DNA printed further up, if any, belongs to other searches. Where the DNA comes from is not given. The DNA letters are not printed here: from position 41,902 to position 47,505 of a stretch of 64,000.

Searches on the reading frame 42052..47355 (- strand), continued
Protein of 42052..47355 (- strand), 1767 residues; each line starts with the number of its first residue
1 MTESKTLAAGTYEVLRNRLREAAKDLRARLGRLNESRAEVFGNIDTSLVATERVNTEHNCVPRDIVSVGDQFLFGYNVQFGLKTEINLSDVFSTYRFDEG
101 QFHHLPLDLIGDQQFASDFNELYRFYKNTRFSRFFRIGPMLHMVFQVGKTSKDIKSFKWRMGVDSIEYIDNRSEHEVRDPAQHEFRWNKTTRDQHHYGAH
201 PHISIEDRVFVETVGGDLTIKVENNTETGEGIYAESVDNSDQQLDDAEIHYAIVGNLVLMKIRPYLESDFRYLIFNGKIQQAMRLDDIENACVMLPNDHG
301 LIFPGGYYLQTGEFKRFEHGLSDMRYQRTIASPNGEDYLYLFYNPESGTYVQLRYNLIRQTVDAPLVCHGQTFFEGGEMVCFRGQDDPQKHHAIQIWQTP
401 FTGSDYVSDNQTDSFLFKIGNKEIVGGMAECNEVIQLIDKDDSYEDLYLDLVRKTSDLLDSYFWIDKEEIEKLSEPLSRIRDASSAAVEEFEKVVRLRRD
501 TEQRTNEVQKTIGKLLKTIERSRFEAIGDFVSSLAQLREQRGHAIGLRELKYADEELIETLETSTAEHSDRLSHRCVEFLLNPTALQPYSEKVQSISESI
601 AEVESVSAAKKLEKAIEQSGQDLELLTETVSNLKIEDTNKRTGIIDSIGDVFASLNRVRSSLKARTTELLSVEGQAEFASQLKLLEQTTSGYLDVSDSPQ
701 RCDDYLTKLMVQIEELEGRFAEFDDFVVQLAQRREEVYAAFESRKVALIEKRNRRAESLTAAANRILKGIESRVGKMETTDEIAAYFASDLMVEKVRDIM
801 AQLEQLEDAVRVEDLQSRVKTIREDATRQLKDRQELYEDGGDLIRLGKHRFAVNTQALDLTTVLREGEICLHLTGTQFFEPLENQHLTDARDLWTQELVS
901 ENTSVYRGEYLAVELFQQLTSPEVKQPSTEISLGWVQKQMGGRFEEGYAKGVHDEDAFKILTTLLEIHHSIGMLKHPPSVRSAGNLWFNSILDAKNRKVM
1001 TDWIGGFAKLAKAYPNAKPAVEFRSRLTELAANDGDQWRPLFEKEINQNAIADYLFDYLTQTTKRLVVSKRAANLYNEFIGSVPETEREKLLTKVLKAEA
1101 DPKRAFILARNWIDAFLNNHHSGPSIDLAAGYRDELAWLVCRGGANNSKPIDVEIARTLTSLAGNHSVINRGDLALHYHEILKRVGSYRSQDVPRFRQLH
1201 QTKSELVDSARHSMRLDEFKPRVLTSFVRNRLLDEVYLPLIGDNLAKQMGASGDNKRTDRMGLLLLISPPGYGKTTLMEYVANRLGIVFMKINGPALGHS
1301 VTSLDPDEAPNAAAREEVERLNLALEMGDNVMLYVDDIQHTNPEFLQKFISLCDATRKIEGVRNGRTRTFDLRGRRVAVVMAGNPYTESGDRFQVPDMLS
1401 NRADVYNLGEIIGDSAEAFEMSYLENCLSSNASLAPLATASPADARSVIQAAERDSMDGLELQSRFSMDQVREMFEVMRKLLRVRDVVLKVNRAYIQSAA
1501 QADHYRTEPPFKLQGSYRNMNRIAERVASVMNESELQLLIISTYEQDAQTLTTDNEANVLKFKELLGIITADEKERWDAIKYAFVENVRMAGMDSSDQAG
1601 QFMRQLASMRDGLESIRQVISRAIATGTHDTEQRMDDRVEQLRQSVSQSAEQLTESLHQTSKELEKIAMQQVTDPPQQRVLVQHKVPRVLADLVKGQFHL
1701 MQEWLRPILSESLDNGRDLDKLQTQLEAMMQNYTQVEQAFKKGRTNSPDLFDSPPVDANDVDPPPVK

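Call 27: find_related_loci(query=A1, collection=genome_contigs, flank=10000)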
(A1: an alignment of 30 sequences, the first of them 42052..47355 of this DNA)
Query A1 (1767 aa) in genome_contigs; peptide patterns used: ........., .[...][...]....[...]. (x = any residue, [..] = any of these).
600 stretches matched a pattern (row limit reached: there are more); 584 encode a relative of the query (tblastn E <= 1e-3); the best 80 are kept; 80 distinct loci.
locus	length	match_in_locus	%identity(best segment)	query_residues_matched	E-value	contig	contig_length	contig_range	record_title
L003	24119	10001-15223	75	1-1747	0e+0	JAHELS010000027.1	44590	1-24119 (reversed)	MAG: Rhodopirellula sp. isolate Ww632 NODE_1532_length_44590_cov_4.759473, whole genome shotgun sequence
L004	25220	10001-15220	74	1-1741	0e+0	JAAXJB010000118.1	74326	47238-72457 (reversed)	MAG: Rubripirellula sp. isolate SW22112_bin_5 NODE_133_length_74326_cov_13.763986, whole genome shotgun sequence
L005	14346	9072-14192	71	7-1741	0e+0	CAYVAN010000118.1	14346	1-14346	MAG TPA_asm: uncultured Rhodopirellula sp. isolate SRP268394_co1_174 genome assembly, contig: NODE_6938_length_14346_cov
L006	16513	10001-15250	74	1-1751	0e+0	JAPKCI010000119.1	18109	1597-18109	MAG: Rubripirellula sp. isolate ANT-60 NODE_1543_length_18109_cov_7.711754, whole genome shotgun sequence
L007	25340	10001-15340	65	1-1764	0e+0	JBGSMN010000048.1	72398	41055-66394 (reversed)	MAG: Rhodopirellula sp. isolate JTS-AC231 k141_1483472, whole genome shotgun sequence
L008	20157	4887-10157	66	1-1748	0e+0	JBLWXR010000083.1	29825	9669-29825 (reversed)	MAG: Roseimaritima sp. isolate EA21-05 A21maxbin.016RE.5K@83, whole genome shotgun sequence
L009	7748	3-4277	66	342-1756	0e+0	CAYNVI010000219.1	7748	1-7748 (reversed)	MAG TPA_asm: uncultured Pirellulaceae bacterium isolate binchicken_co13_436 genome assembly, contig: NODE_15707_length_7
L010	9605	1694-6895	54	7-1736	0e+0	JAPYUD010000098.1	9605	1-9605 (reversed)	MAG: Pirellulaceae bacterium isolate PW8.concoct.81 PW8_8008_length_9605_cov_6.997696, whole genome shotgun sequence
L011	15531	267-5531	54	7-1748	0e+0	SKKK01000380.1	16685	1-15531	MAG: Planctomycetaceae bacterium isolate CSSed162cmA_153 CSSed16-2cmA-8530, whole genome shotgun sequence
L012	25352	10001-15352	52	7-1744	0e+0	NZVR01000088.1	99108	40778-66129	MAG: Blastopirellula sp. isolate NAT61 40924, whole genome shotgun sequence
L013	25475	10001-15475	54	7-1736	0e+0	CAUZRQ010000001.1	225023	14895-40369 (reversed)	MAG: Planctomycetota bacterium isolate CB6_AW.30 genome assembly, contig: Ga0310123_10000003, whole genome shotgun seque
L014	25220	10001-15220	53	1-1738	0e+0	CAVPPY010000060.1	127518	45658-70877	MAG: Pirellulaceae bacterium isolate MFD09779.bin.2.80 genome assembly, contig: contig_61904, whole genome shotgun seque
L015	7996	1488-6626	50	1-1738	0e+0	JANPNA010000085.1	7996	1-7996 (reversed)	MAG: Pirellula sp. isolate VAR_87_metabat_392 VAR_87_k141_807946, whole genome shotgun sequence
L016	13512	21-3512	71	577-1740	0e+0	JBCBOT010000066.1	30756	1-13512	MAG: Planctomycetota bacterium isolate J06633_13 NODE_66_length_30756_cov_6.471234, whole genome shotgun sequence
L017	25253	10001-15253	50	3-1736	0e+0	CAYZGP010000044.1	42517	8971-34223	MAG TPA_asm: uncultured Pirellulaceae bacterium isolate SRP114822_co2_89 genome assembly, contig: NODE_748_length_42517_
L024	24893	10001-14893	48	3-1622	0e+0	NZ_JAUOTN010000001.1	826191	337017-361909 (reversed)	Pontibacter coccineus strain BT731 NODE_1_length_826191_cov_40.291961, whole genome shotgun sequence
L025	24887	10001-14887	49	2-1620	0e+0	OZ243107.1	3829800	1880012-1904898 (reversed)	MAG: Owenweeksia sp. isolate 26eab29c-8eb0-4f4d-a16a-92e4b856c0c0 genome assembly, chromosome: 1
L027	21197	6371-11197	49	1-1620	0e+0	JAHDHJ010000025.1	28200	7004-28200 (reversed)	MAG: Saprospiraceae bacterium isolate MAG-67 RZ_4708, whole genome shotgun sequence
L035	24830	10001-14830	47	4-1624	0e+0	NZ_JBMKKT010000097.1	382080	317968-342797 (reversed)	Tenacibaculum sp. MEBiC06402 k141_59, whole genome shotgun sequence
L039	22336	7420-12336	50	1-1647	0e+0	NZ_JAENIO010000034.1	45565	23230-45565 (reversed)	Roseibacillus ishigakijimensis strain KCTC 12986 scaffold_34_45566, whole genome shotgun sequence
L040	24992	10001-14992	48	1-1622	0e+0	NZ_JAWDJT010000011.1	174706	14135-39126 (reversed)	Hymenobacter endophyticus strain ZK17L-C2 idba_K_17_124_22_11, whole genome shotgun sequence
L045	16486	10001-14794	48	3-1643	0e+0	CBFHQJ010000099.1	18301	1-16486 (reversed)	MAG: Akkermansiaceae bacterium isolate AGTU_79_bin_1_indstr genome assembly, contig: AGTU_79_bin_1_indstr_c99, whole gen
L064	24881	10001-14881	47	7-1621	0e+0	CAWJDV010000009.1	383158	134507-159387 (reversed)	MAG: uncultured Verrucomicrobiae bacterium isolate MFD04716.bin.2.184 genome assembly, contig: contig_46907, whole genom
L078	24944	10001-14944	45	2-1643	0e+0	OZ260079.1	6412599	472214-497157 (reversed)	MAG: Phragmitibacter sp. isolate NI281-mx-bin07 genome assembly, chromosome: 1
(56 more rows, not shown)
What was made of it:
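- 42052..47355 (-): Giant cytoplasmic ATPase (1767 aa) of the DUF3686/DUF7902/AAA family, which databases name 'DNA repair ATPase'. At least 584 species in the genome scan (call 27).
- These loci span Planctomycetota, Bacteroidota, Verrucomicrobiota, Desulfobacterota, Clostridia and Fibrobacterota (call 27).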
